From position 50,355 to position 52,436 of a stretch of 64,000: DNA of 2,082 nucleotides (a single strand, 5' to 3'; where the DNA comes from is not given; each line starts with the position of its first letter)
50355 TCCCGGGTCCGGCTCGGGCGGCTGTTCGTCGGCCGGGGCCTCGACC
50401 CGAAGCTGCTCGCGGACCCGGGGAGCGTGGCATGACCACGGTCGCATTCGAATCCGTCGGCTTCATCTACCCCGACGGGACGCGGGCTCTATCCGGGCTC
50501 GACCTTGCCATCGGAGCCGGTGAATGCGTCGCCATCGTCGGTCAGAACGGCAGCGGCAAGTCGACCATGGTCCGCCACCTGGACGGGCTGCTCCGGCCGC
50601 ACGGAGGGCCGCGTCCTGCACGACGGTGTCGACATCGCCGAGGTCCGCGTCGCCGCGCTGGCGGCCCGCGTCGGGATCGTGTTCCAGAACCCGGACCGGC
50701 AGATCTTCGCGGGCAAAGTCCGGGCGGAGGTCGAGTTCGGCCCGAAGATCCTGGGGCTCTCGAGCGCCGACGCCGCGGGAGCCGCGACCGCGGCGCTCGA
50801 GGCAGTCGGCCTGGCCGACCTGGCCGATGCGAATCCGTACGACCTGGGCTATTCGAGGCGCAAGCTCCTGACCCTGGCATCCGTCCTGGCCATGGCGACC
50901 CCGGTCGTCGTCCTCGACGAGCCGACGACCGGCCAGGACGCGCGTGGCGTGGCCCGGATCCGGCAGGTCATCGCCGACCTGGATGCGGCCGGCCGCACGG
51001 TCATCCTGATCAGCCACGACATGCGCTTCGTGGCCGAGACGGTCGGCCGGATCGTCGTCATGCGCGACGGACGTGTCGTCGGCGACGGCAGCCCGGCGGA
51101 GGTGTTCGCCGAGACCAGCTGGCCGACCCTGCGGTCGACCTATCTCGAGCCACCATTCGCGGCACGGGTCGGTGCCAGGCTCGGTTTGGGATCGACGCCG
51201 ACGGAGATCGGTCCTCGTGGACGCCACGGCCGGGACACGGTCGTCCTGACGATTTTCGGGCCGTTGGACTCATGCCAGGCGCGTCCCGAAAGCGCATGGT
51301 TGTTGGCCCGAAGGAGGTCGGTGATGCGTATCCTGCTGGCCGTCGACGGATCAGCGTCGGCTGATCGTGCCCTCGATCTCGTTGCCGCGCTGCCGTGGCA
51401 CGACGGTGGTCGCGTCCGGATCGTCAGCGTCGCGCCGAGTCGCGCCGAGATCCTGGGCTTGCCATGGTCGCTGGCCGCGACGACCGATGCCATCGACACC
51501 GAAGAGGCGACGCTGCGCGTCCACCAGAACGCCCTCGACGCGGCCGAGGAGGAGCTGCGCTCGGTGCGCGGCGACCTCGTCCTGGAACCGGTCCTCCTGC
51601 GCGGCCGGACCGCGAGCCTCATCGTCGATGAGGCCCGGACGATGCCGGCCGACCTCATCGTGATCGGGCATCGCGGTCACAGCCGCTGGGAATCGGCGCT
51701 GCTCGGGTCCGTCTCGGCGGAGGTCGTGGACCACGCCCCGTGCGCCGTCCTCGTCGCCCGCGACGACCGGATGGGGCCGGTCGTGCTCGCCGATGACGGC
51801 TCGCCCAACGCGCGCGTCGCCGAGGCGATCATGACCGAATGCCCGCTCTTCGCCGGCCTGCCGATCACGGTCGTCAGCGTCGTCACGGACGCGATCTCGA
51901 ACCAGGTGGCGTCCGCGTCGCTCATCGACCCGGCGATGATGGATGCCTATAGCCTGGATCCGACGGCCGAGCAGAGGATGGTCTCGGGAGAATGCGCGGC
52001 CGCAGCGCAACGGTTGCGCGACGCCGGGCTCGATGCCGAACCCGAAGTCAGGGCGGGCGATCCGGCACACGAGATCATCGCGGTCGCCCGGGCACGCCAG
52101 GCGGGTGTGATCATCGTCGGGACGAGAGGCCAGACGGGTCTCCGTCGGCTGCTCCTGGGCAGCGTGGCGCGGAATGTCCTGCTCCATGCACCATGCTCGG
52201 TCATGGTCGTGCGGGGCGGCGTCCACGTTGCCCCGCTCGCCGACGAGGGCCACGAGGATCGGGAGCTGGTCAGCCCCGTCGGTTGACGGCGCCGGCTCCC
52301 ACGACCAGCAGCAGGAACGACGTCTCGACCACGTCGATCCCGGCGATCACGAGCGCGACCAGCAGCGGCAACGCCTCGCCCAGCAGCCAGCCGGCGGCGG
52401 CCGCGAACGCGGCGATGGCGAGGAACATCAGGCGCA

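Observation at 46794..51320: Nucleoside hydrolase immediately followed by a complete ECF transporter (S, T, A1, A2): candidate queuosine or nucleoside salvage module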

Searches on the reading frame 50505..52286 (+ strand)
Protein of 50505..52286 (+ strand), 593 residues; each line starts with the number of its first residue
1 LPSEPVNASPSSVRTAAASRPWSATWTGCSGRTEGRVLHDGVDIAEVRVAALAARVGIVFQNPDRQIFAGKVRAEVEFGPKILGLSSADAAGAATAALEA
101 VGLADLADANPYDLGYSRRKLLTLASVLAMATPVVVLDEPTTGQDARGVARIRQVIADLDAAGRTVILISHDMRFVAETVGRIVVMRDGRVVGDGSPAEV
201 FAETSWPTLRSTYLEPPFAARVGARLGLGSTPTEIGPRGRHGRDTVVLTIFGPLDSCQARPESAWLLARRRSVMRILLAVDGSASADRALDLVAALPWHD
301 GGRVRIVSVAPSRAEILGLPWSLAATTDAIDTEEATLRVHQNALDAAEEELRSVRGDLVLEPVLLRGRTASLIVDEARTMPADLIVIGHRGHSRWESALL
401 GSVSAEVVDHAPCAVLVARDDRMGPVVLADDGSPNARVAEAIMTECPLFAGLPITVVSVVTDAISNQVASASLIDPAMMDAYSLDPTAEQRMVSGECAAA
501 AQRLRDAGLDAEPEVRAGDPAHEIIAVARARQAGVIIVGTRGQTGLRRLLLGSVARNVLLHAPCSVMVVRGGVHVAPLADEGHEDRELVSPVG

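Call 5: search_protein_families(library=pfam, proteins=[window:50505-52286:+], max_evalue=0.01)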
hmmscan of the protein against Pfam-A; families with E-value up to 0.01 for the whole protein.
window:50505-52286:+ (593 aa): 2 families
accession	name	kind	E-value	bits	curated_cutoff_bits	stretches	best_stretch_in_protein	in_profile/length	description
PF00582.32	Usp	-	1.6e-46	158.8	24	2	425-570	4-141/141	Universal stress protein family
PF00005.33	ABC_tran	-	1.3e-07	32.7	25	1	32-142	37-137/137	ABC transporter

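Call 6: search_protein_families(library=ncbifam, proteins=[window:50505-52286:+], max_evalue=0.01)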
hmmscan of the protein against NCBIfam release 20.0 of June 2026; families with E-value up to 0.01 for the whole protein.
window:50505-52286:+ (593 aa): 171 families (the best 25 are shown)
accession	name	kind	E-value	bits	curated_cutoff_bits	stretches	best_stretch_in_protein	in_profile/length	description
TIGR04521.1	ECF_ATPase_2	equivalog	7.4e-43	146.6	330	1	33-225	58-255/279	energy-coupling factor transporter ATPase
NF010158.0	PRK13637.1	equivalog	2e-35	122.3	390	1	33-205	60-237/287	energy-coupling factor transporter ATPase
TIGR04520.1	ECF_ATPase_1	equivalog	2.8e-35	122.1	315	1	31-226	53-247/269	energy-coupling factor transporter ATPase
NF010171.0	PRK13652.1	equivalog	8.2e-35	120.2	476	1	32-217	56-240/277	cobalt transporter ATP-binding subunit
NF010155.0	PRK13634.1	equivalog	2e-33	115.9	413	1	48-206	79-239/290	energy-coupling factor ABC transporter ATP-binding protein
TIGR01166.1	cbiO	subfamily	5.2e-31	107.6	211.8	1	33-174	45-188/190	cobalt ABC transporter, ATP-binding protein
NF010170.0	PRK13651.1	equivalog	2.7e-30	105.4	432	1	49-206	100-258/308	cobalt transporter ATP-binding subunit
NF010157.0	PRK13636.1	equivalog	8.3e-30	103.9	463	1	33-205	59-234/285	cobalt transporter ATP-binding subunit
NF010153.0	PRK13631.1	equivalog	2.3e-29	102.4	463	1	51-205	113-268/320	cobalt transporter ATP-binding subunit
NF010166.0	PRK13646.1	equivalog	1.9e-27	96.3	458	1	48-204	79-237/286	energy-coupling factor transporter ATPase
NF010156.0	PRK13635.1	equivalog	4e-26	91.8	392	1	33-226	60-251/279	energy-coupling factor ABC transporter ATP-binding protein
NF010159.0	PRK13638.1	equivalog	1.1e-23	83.9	489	1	34-234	55-255/271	energy-coupling factor ABC transporter ATP-binding protein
NF010167.0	PRK13648.1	subfamily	1.2e-22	80.6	241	1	29-227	58-254/269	energy-coupling factor transporter ATPase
TIGR00972.1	3a0107s01c2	equivalog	1e-21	77.4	343.2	1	32-204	58-234/248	phosphate ABC transporter ATP-binding protein PstB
TIGR03375.1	type_I_sec_LssB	subfamily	1.8e-21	76.2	693.1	1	30-203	517-691/696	type I secretion system permease/ATPase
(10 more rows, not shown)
